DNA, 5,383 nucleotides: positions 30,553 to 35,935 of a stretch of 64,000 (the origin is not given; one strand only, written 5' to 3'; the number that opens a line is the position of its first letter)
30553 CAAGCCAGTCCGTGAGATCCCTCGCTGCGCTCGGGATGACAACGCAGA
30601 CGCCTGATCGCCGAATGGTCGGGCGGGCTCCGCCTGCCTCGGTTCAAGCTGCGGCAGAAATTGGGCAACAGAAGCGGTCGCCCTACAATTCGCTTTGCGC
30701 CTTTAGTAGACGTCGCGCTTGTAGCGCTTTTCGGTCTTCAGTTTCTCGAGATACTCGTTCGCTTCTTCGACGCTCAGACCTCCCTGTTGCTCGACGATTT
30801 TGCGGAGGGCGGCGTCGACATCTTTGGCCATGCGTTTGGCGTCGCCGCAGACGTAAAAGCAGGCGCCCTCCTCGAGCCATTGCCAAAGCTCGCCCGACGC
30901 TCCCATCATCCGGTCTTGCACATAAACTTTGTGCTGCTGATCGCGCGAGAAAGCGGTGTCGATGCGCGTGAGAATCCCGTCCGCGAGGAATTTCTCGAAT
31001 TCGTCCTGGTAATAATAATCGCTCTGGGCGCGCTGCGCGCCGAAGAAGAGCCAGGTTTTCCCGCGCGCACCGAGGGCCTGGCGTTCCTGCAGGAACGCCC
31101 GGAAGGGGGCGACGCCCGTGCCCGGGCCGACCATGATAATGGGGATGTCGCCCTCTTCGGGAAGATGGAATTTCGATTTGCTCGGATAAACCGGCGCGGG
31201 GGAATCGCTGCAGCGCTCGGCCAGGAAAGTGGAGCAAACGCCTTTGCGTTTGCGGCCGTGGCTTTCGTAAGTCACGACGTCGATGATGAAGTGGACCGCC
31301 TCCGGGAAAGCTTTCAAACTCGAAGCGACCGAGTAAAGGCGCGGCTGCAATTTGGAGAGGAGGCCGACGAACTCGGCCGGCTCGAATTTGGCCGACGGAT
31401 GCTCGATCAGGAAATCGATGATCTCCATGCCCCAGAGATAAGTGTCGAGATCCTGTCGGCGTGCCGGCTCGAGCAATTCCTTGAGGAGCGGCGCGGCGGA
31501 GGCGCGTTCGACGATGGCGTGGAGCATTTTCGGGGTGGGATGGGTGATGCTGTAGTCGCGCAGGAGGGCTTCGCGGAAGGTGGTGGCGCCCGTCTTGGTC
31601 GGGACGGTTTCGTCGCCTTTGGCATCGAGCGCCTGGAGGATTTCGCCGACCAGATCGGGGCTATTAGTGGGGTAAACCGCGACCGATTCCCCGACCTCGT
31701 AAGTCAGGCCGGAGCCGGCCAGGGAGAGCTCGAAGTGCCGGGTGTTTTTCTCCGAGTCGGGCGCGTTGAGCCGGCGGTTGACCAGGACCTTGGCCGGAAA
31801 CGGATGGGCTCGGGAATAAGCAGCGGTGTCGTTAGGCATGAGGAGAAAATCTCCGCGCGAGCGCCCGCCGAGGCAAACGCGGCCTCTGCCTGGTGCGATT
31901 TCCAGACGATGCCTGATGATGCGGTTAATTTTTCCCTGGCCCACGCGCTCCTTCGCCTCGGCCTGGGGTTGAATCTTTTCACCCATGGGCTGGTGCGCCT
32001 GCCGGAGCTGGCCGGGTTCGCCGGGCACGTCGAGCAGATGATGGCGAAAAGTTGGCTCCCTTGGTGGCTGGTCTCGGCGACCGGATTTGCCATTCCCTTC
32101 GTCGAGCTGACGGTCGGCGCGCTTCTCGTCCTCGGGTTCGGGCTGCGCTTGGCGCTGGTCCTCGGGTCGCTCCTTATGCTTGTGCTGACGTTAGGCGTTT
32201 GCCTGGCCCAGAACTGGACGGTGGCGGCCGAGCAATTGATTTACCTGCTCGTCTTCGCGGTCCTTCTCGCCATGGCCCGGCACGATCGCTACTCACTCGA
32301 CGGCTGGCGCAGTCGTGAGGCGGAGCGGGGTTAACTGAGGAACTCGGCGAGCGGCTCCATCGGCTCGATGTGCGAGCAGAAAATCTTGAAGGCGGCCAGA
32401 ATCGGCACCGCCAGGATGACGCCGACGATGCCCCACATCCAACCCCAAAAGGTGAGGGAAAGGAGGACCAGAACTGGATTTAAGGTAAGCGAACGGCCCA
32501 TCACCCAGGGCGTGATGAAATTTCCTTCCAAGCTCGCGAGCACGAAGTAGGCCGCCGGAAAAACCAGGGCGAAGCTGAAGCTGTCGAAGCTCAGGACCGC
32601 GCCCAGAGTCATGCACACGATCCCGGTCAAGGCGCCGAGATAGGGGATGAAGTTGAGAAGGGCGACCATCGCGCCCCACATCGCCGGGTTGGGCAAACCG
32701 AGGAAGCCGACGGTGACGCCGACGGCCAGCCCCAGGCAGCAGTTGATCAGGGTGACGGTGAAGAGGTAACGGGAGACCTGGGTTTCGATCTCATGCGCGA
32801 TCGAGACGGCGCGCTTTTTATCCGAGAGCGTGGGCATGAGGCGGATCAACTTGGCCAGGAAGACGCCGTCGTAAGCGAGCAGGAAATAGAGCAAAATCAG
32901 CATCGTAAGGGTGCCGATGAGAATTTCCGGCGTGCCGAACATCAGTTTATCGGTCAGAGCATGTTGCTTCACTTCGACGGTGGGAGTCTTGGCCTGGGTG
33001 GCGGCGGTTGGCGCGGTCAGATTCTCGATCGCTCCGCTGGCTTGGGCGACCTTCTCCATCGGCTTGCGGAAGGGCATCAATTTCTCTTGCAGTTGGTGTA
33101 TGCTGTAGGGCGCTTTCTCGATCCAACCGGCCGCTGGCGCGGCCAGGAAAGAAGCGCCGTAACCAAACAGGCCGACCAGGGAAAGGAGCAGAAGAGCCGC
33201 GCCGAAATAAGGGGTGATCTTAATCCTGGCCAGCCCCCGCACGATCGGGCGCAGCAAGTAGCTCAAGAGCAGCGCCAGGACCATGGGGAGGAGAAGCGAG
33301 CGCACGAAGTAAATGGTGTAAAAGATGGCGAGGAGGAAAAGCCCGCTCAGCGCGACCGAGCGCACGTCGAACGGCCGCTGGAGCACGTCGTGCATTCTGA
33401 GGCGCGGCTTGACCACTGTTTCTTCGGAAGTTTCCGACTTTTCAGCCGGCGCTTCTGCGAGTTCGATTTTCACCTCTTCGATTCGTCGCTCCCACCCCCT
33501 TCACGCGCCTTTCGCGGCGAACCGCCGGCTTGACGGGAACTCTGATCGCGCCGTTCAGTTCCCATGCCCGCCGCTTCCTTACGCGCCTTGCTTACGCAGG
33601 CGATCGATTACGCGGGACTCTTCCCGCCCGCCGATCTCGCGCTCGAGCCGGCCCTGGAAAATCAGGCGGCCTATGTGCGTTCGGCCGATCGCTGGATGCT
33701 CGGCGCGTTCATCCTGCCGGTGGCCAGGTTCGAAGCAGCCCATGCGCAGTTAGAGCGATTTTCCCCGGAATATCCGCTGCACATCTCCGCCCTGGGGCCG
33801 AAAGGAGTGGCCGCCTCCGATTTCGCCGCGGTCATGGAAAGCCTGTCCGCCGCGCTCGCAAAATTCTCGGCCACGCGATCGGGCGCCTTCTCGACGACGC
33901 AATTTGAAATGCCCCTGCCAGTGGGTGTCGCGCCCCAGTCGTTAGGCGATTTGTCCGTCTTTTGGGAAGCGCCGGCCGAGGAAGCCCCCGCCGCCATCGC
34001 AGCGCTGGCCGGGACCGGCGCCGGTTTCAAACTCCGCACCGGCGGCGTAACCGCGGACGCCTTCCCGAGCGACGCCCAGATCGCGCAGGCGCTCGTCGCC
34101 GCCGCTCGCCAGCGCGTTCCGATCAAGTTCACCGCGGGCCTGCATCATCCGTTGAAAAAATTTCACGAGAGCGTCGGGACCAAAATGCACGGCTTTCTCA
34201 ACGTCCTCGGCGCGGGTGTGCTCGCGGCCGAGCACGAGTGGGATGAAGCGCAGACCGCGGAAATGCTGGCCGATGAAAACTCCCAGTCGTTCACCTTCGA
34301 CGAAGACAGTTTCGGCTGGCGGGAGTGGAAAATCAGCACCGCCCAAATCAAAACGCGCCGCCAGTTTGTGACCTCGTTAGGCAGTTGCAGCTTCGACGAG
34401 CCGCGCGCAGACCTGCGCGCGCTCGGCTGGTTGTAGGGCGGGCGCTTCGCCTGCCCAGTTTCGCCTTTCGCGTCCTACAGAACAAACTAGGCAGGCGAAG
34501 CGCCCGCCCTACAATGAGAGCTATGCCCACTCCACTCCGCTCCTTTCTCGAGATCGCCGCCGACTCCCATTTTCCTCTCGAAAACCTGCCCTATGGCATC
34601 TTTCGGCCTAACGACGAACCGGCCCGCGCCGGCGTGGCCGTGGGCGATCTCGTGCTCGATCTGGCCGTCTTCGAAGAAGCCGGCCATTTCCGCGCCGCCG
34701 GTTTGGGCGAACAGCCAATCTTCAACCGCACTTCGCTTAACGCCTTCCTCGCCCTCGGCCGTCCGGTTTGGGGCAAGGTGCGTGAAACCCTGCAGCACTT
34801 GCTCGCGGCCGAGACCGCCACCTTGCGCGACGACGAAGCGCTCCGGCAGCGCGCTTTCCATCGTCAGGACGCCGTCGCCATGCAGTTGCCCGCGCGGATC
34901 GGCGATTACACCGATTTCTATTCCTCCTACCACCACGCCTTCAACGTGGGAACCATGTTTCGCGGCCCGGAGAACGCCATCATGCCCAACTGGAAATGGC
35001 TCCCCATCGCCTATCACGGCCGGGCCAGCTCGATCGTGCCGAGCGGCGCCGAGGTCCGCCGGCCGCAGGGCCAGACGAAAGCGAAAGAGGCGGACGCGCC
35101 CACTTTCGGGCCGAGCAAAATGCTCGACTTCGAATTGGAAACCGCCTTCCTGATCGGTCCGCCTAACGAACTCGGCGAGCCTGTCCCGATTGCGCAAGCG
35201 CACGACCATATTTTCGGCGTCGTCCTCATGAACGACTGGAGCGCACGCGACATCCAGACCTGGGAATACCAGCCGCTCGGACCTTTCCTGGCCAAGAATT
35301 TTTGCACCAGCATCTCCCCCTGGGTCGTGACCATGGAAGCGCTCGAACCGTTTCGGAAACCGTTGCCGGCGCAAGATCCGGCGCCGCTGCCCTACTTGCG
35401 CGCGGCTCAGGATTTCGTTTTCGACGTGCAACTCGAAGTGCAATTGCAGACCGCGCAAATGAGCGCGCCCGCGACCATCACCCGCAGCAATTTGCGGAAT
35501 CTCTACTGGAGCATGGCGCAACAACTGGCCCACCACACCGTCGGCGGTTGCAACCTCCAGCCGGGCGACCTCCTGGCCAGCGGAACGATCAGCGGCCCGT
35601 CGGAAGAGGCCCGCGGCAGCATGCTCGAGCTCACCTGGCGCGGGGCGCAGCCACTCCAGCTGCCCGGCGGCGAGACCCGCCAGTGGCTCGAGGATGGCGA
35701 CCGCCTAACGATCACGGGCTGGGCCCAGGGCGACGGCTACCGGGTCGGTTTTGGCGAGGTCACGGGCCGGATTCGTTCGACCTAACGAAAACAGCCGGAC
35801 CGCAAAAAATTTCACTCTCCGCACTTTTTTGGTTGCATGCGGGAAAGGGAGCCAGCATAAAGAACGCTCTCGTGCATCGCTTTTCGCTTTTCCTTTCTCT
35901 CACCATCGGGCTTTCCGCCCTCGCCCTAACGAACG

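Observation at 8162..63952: Hyper-abundant dispersed word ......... (core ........): candidate DNA-uptake-signal-like genome signature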

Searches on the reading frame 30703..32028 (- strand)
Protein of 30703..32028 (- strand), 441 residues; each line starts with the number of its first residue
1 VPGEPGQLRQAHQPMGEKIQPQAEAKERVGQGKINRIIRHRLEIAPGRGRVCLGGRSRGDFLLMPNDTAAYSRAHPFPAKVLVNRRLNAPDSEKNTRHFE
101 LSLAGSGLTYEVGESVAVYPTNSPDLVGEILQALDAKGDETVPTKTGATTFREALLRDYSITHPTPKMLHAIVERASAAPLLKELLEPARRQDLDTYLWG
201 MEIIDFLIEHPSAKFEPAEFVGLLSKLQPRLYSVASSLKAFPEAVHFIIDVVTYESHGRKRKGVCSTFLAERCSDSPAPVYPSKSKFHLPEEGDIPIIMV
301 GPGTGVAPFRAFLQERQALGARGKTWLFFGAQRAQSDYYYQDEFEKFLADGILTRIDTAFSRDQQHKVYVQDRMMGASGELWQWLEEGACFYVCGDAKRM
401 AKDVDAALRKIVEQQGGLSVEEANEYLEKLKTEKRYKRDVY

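Call 10: search_protein_families(library=ncbifam, proteins=[window:30703-32028:-])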
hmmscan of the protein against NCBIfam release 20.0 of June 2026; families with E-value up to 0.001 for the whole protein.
window:30703-32028:- (441 aa): 9 families
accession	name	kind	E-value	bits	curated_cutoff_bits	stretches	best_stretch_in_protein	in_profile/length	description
TIGR01931.1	cysJ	equivalog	1.2e-132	443.6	668.15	1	67-441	225-597/597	assimilatory sulfite reductase (NADPH) flavoprotein subunit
NF004859.0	PRK06214.1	equivalog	1.3e-130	436.6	432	1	67-441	168-539/539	sulfite reductase subunit alpha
NF008197.0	PRK10953.1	equivalog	5.3e-108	361.9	838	1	68-441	230-601/601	NADPH-dependent assimilatory sulfite reductase flavoprotein subunit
NF058510.1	bifunc_CpcD_PetH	exception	1.7e-28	99.5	635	1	230-441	181-405/405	bifunctional rod-capping linker CpcD/ferredoxin--NADP reductase PetH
NF045929.1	FNRPetHCyano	equivalog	5.9e-28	97.8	600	1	230-441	185-411/411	ferredoxin--NADP reductase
TIGR03224.1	benzo_boxA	equivalog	2.2e-22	79.6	459.2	1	230-437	199-407/411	benzoyl-CoA 2,3-epoxidase subunit BoxA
NF009805.0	PRK13289.1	equivalog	2.5e-06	26.7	432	1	213-408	183-377/399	NO-inducible flavohemoprotein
NF045803.1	MethMoxFADbindMmoC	equivalog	4e-06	25.8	500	1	230-350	157-268/343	aromatic/alkene monooxygenase hydroxylase FAD-binding subunit MmoC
NF040810.1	BenC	equivalog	2.3e-05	23.7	430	1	228-429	149-329/333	benzoate 1,2-dioxygenase electron transfer component BenC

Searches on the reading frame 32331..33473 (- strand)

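Call 10: search_protein_families(library=ncbifam, proteins=[window:32331-33473:-])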
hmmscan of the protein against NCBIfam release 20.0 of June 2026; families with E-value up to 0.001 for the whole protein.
window:32331-33473:- (380 aa): 3 families
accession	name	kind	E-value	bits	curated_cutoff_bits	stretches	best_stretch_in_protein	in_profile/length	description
NF008930.0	PRK12287.1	subfamily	7.7e-25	88.2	318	1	46-368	19-327/344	AI-2E family transporter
TIGR02872.1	spore_ytvI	equivalog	1.1e-17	64.5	198.15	1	46-365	8-335/341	sporulation integral membrane protein YtvI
NF045801.1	efflux_ABUW_0982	equivalog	5.9e-17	61.7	675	1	42-370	12-344/392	chloramphenicol efflux transporter CxpE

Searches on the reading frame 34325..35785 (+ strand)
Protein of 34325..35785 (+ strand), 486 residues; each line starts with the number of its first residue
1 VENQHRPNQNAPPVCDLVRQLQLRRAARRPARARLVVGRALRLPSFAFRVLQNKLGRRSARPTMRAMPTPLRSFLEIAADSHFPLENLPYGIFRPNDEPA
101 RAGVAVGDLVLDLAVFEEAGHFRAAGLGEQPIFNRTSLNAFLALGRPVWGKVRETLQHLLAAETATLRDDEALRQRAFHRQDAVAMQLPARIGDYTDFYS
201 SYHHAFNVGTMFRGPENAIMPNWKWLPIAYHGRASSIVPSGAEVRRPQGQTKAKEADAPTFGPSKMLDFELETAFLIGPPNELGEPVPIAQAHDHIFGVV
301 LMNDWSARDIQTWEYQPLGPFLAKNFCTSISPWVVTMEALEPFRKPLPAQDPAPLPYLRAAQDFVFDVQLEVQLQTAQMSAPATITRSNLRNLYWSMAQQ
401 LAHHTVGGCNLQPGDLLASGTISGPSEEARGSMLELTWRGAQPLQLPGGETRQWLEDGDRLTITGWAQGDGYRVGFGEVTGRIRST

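Call 10: search_protein_families(library=ncbifam, proteins=[window:34325-35785:+])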
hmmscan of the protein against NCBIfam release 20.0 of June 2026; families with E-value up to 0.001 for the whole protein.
window:34325-35785:+ (486 aa): 2 families
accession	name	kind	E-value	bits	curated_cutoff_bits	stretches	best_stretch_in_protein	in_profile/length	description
TIGR01266.1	fum_ac_acetase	equivalog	1e-188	627.5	375.3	1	73-483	1-416/420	fumarylacetoacetase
TIGR02303.1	HpaG-C-term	equivalog_domain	5.5e-06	26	276.4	0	266-341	92-164/245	4-hydroxyphenylacetate degradation bifunctional isomerase/decarboxylase, C-terminal subunit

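Call 22: find_homologous_proteins(query=window:34325-35785:+, max_evalue=1e-50)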
Query window:34325-35785:+ (486 aa): 8000 proteins with E <= 1e-50 among 8000 candidates; the best 120 are listed.
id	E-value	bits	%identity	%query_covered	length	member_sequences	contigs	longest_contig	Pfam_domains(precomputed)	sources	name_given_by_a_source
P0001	5.4e-288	973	100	86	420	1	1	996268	PF01557.24,PF09298.17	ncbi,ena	-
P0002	9.6e-247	837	86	85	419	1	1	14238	PF01557.24,PF09298.17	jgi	jgi:fumarylacetoacetase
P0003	1.4e-243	827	84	86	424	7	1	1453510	PF01557.24,PF09298.17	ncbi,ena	-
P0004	1.9e-242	823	83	87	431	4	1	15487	PF01557.24,PF09298.17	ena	-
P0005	2.7e-242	823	83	86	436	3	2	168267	PF01557.24,PF09298.17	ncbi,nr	ncbi:MAG: fumarylacetoacetase [Chthoniobacterales bacterium]|nr:fumarylacetoacetase [Chthoniobactera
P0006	3.6e-242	822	83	86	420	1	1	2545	PF01557.24,PF09298.17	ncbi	-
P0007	3.7e-242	822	84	86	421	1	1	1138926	PF01557.24,PF09298.17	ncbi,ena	-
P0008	3.9e-241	819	83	86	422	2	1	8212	PF01557.24,PF09298.17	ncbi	ncbi:MAG TPA: fumarylacetoacetase [Chthoniobacterales bacterium]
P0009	5.1e-241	819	83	86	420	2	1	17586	PF01557.24,PF09298.17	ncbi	ncbi:MAG: fumarylacetoacetase [Chthoniobacterales bacterium]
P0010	3.6e-240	816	83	86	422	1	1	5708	PF01557.24,PF09298.17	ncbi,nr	ncbi:MAG TPA: fumarylacetoacetase [Chthoniobacterales bacterium]|nr:fumarylacetoacetase [Chthoniobac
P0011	4.9e-240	815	81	86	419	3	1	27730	PF01557.24,PF09298.17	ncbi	-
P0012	7.5e-240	815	82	86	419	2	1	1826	PF01557.24,PF09298.17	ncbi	-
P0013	4.0e-238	809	82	86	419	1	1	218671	PF01557.24,PF09298.17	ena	-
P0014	4.8e-238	809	82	86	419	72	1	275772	PF01557.24,PF09298.17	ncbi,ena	-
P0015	1.2e-237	807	82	86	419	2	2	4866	PF01557.24,PF09298.17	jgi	jgi:fumarylacetoacetase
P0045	1.6e-233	794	80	86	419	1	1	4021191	PF01557.24,PF09298.17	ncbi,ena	-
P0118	2.4e-220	750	76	86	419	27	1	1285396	PF01557.24,PF09298.17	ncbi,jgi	ncbi:MAG TPA: fumarylacetoacetase [Chthoniobacterales bacterium]|jgi:fumarylacetoacetase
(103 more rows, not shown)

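Call 23: find_encoding_contigs(protein=P0001, flank=10000, max_places=3)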
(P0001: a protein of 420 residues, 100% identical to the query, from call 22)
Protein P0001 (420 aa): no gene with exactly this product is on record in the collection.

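Call 24: find_encoding_contigs(protein=P0003, flank=10000, max_places=3)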
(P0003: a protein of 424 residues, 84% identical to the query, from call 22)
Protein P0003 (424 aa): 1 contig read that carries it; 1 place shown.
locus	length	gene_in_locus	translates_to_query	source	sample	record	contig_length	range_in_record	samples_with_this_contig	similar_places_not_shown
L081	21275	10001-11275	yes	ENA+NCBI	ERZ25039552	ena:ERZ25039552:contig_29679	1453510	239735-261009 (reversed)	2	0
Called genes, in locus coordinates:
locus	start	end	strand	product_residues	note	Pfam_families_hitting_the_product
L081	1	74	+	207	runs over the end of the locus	PF02390:Methyltransf_4, PF13847:Methyltransf_31 (faint), PF13649:Methyltransf_25 (faint)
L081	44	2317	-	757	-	PF13567:DUF4131, PF03772:Competence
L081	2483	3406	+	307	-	PF13483:Lactamase_B_3, PF12706:Lactamase_B_2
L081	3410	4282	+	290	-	-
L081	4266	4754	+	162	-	-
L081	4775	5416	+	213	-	-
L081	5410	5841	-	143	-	PF00175:NAD_binding_1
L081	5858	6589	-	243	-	PF00667:FAD_binding_1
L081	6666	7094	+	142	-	PF07291:MauE (weak), PF07681:DoxX (weak)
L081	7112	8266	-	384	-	PF01594:AI-2E_transport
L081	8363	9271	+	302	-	-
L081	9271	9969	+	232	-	PF13578:Methyltransf_24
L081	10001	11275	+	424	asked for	PF09298:FAA_hydrolase_N, PF01557:FAA_hydrolase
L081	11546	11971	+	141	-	-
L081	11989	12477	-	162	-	PF04306:DUF456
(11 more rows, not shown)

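Call 25: find_encoding_contigs(protein=P0007, flank=10000, max_places=3)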
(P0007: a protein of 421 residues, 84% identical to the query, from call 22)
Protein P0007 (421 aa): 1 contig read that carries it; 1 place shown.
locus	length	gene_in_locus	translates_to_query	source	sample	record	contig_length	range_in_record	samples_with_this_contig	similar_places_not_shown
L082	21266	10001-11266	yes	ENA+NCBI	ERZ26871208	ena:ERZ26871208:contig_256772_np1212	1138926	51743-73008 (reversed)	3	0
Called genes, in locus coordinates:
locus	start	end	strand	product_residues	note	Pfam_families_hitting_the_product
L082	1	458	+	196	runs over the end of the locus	PF01625:PMSR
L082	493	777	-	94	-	PF03413:PepSY (weak)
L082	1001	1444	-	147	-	-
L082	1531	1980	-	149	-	PF00903:Glyoxalase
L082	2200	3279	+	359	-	-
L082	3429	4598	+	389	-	PF05140:ResB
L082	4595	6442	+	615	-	PF01578:Cytochrom_C_asm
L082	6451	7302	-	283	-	PF00753:Lactamase_B (faint), PF13483:Lactamase_B_3, PF12706:Lactamase_B_2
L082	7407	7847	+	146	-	PF07291:MauE (weak), PF07681:DoxX (weak)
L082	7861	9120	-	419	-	PF01594:AI-2E_transport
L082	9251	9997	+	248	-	-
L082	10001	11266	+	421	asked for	PF09298:FAA_hydrolase_N, PF01557:FAA_hydrolase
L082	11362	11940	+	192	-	-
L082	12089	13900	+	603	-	PF02771:Acyl-CoA_dh_N, PF02770:Acyl-CoA_dh_M, PF00441:Acyl-CoA_dh_1, PF08028:Acyl-CoA_dh_2, PF22924:ACOX_C_alpha1 (weak), PF21343:ACAD9-ACADV_C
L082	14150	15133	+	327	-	PF13641:Glyco_tranf_2_3, PF00535:Glycos_transf_2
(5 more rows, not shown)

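Call 28: find_encoding_contigs(protein=P0045, flank=10000, max_places=2)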
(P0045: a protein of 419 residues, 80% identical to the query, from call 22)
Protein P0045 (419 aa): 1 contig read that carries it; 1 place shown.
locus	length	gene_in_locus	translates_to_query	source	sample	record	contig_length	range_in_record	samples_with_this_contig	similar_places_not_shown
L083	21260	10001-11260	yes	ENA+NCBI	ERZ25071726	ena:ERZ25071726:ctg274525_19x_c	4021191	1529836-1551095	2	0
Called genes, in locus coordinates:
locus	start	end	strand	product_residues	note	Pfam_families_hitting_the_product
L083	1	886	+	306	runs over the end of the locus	PF13483:Lactamase_B_3, PF12706:Lactamase_B_2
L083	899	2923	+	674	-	-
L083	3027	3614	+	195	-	-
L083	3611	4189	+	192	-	-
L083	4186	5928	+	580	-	-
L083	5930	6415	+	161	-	-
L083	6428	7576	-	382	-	PF00667:FAD_binding_1, PF00175:NAD_binding_1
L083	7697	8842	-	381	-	PF01594:AI-2E_transport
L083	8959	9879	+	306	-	-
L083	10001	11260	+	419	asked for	PF09298:FAA_hydrolase_N, PF01557:FAA_hydrolase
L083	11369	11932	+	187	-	-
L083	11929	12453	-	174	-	PF04306:DUF456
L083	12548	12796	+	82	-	PF01649:Ribosomal_S20p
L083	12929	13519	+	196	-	PF20221:DUF6580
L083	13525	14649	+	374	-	PF00676:E1_dh, PF02775:TPP_enzyme_C, PF13292:DXP_synthase_N (weak)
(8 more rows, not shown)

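Call 29: find_encoding_contigs(protein=P0118, flank=10000, max_places=2)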
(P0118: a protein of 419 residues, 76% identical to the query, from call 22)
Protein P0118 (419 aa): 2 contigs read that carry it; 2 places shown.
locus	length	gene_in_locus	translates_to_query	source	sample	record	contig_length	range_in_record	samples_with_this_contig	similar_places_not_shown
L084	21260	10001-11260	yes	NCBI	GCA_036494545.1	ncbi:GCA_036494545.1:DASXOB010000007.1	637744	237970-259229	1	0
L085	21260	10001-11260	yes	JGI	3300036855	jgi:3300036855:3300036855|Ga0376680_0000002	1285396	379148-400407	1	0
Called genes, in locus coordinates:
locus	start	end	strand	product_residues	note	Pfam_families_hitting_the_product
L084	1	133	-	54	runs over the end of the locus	-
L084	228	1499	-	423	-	PF16980:CitMHS_2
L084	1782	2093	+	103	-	-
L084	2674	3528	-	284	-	PF12729:4HB_MCP_1 (faint)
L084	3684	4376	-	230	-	PF00072:Response_reg, PF00486:Trans_reg_C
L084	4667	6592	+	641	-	PF02705:K_trans, PF22776:K_trans_C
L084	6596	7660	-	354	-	PF01938:TRAM, PF05958:tRNA_U5-meth_tr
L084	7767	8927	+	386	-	PF01594:AI-2E_transport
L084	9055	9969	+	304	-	-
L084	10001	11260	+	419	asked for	PF09298:FAA_hydrolase_N, PF01557:FAA_hydrolase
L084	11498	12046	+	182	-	-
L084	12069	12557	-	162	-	PF04306:DUF456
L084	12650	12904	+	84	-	PF01649:Ribosomal_S20p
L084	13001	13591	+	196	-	PF20221:DUF6580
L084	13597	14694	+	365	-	PF00676:E1_dh, PF02775:TPP_enzyme_C, PF13292:DXP_synthase_N (weak)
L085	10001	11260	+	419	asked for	PF09298:FAA_hydrolase_N, PF01557:FAA_hydrolase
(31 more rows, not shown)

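Call 45: list_cluster_members(proteins=[P0001, P0003, P0007, P0045, P0002])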
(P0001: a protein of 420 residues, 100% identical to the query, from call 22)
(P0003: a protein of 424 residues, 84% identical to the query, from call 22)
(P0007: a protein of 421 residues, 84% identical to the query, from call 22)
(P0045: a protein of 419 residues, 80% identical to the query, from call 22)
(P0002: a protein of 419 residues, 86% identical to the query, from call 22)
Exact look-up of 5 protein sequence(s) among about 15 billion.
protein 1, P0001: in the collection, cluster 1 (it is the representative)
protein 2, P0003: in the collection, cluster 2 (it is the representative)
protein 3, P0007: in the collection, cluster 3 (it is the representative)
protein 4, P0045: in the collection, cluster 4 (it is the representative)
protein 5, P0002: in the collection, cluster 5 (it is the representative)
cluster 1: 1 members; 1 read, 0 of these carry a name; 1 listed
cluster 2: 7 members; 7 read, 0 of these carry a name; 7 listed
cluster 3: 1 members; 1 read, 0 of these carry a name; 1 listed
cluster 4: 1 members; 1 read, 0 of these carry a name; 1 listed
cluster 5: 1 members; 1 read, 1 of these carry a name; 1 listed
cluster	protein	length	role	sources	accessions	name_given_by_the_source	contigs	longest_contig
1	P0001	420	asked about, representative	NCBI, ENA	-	-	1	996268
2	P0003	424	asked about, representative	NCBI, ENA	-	-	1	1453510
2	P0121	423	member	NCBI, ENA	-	-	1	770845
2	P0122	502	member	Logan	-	-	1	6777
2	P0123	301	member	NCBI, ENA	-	-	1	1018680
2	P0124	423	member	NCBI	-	-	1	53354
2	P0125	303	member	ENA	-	-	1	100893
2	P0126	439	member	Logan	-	-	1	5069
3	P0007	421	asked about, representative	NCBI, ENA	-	-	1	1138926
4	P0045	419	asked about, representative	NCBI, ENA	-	-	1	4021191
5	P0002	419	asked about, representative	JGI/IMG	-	fumarylacetoacetase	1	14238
